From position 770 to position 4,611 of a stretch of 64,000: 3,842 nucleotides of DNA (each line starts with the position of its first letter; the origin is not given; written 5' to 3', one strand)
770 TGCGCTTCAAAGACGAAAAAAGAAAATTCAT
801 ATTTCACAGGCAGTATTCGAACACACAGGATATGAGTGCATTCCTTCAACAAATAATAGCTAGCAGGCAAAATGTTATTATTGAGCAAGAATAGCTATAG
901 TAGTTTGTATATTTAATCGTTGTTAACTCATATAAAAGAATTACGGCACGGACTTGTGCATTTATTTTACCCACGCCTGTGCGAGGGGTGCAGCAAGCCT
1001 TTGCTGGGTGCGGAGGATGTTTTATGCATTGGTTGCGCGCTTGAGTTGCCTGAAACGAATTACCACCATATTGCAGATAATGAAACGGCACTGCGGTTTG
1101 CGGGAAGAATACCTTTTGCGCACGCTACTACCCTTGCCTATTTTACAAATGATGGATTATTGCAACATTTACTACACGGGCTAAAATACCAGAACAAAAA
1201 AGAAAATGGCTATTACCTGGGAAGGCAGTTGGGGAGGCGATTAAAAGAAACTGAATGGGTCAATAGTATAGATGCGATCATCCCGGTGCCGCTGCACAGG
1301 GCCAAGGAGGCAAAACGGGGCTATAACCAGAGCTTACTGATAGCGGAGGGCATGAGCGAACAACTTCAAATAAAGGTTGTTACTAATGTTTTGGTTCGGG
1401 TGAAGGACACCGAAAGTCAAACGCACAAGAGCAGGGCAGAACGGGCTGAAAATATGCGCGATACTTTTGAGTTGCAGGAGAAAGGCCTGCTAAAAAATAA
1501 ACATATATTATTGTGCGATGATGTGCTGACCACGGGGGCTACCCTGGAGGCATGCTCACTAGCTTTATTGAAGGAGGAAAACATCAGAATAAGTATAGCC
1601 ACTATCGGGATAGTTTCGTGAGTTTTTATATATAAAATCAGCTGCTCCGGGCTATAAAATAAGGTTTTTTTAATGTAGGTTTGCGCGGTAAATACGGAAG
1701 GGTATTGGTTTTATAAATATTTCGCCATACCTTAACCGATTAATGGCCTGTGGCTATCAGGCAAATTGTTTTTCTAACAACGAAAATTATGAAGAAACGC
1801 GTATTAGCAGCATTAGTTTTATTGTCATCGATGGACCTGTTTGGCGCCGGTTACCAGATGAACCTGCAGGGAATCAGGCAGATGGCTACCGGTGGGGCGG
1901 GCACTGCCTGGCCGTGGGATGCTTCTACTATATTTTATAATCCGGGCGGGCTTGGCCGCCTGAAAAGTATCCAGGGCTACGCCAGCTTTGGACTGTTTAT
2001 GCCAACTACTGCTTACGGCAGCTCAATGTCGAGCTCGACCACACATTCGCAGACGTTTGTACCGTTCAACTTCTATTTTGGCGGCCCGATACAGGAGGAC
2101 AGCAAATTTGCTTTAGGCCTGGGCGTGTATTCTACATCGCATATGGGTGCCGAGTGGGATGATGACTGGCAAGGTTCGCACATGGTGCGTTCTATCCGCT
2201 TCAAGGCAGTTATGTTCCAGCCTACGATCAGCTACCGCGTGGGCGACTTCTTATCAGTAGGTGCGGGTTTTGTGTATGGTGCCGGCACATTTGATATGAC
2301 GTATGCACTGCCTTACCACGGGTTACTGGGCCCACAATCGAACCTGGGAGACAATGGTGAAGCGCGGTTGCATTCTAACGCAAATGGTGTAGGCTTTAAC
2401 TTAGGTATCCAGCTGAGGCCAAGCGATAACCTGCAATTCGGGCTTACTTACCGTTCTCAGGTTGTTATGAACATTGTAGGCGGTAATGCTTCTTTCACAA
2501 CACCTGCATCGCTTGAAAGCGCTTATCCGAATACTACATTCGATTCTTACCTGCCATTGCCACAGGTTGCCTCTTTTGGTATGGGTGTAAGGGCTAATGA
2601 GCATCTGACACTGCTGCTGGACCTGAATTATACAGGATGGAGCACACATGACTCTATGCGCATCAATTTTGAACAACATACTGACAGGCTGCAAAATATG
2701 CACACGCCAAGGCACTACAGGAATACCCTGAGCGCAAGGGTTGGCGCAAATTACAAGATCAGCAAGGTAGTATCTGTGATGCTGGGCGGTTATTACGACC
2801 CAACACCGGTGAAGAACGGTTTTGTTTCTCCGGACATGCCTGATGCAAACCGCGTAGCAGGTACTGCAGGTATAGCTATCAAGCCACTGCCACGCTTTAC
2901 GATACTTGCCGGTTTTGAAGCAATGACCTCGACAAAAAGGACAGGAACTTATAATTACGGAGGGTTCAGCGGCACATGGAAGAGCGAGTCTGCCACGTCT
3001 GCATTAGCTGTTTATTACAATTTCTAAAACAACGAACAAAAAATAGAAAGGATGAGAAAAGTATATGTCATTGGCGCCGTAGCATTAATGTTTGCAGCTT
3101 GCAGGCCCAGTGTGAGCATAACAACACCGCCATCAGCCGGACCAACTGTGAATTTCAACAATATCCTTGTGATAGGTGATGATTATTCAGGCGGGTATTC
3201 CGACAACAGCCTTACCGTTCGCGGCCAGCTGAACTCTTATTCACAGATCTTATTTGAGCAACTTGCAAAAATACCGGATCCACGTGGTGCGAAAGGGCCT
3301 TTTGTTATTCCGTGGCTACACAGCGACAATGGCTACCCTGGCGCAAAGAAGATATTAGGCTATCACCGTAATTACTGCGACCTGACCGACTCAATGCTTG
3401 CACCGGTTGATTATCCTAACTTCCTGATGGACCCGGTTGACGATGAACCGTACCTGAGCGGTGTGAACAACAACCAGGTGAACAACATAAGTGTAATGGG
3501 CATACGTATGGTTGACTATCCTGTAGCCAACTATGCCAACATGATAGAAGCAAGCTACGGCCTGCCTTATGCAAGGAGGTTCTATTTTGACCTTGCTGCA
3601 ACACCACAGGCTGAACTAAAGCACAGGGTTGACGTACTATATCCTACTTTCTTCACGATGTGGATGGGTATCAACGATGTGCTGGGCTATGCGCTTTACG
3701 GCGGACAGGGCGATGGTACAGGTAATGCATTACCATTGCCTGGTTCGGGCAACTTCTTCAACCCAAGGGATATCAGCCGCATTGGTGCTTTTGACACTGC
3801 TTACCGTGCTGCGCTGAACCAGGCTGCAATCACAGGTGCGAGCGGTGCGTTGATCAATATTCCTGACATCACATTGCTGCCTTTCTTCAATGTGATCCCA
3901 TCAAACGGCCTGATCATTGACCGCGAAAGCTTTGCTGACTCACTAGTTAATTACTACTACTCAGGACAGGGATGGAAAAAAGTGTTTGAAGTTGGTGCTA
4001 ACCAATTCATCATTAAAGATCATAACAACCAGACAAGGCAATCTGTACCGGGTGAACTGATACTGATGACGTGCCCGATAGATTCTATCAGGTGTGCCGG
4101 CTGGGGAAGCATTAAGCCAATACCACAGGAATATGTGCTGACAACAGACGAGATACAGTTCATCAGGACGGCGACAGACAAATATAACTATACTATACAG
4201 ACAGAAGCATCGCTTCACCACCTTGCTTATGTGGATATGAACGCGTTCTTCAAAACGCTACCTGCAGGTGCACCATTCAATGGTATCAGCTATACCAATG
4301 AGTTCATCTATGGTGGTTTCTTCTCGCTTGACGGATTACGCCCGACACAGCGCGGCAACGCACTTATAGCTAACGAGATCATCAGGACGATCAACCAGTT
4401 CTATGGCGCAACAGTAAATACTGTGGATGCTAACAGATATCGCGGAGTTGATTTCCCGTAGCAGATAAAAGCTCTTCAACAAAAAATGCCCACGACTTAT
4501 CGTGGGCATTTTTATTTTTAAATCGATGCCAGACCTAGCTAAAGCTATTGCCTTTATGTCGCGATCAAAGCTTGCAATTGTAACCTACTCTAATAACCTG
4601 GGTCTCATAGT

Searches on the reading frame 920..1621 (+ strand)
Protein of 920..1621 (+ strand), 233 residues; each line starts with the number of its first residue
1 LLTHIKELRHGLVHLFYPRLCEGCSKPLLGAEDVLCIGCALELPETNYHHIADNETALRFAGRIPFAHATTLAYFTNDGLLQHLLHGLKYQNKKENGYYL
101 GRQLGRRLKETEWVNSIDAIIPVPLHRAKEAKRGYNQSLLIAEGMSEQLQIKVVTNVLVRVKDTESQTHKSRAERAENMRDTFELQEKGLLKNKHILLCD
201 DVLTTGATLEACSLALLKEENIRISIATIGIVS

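Call 35: search_protein_families(library=pfam, proteins=[window:920-1621:+], max_evalue=0.00001)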
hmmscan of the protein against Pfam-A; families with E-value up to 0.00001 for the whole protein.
window:920-1621:+ (233 aa): 1 family
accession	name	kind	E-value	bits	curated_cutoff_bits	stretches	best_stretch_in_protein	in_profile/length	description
PF00156.33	Pribosyltran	-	2.1e-08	34.1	26.3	1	138-228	40-122/158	Phosphoribosyl transferase domain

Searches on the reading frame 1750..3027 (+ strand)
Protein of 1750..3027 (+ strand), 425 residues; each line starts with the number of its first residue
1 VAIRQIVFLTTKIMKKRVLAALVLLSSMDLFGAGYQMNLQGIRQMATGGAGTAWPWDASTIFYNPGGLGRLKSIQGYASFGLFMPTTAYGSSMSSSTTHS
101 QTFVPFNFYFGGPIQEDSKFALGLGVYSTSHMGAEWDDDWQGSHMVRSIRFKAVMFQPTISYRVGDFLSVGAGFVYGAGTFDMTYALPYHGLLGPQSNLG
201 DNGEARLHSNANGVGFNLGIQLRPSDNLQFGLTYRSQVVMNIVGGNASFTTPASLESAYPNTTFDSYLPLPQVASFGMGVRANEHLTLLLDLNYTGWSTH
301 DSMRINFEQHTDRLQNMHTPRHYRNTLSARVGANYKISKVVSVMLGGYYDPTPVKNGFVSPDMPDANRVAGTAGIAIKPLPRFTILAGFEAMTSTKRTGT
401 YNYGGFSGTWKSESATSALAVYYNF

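Call 35: search_protein_families(library=pfam, proteins=[window:1750-3027:+], max_evalue=0.00001)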
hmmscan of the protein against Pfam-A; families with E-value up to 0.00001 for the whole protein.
window:1750-3027:+ (425 aa): 2 families
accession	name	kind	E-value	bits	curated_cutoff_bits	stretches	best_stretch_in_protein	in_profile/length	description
PF03349.22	Toluene_X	-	9.9e-49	166.4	29.7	1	30-425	8-421/421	Outer membrane protein transport protein (OMPP1/FadL/TodX)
PF10677.15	DUF2490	-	6.5e-06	26.4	29.8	0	138-178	29-60/186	Protein of unknown function (DUF2490)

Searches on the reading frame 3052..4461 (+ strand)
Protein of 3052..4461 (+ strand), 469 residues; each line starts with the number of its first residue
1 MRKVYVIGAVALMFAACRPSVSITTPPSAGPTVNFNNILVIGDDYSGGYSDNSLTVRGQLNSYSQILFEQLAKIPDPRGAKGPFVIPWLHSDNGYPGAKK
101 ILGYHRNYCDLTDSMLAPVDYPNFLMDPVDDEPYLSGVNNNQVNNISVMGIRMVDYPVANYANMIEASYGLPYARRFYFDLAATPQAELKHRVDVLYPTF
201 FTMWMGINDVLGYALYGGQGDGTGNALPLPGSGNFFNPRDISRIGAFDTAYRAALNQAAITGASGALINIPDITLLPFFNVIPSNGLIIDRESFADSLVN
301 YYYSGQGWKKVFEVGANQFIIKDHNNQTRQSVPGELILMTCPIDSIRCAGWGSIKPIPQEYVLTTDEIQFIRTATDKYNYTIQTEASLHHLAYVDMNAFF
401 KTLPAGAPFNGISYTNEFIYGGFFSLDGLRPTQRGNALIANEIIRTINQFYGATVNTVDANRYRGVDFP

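Call 35: search_protein_families(library=pfam, proteins=[window:3052-4461:+], max_evalue=0.00001)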
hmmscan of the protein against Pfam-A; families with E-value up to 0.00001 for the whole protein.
window:3052-4461:+ (469 aa): 0 families

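Call 47: search_protein_families(library=pfam, proteins=[window:3052-4461:+], max_evalue=0.001)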
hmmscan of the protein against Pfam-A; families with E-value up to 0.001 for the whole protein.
window:3052-4461:+ (469 aa): 1 family
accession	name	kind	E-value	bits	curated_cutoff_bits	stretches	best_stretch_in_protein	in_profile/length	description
PF00657.28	Lipase_GDSL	-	1.8e-05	25.5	23.6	0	140-443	41-208/208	GDSL-like Lipase/Acylhydrolase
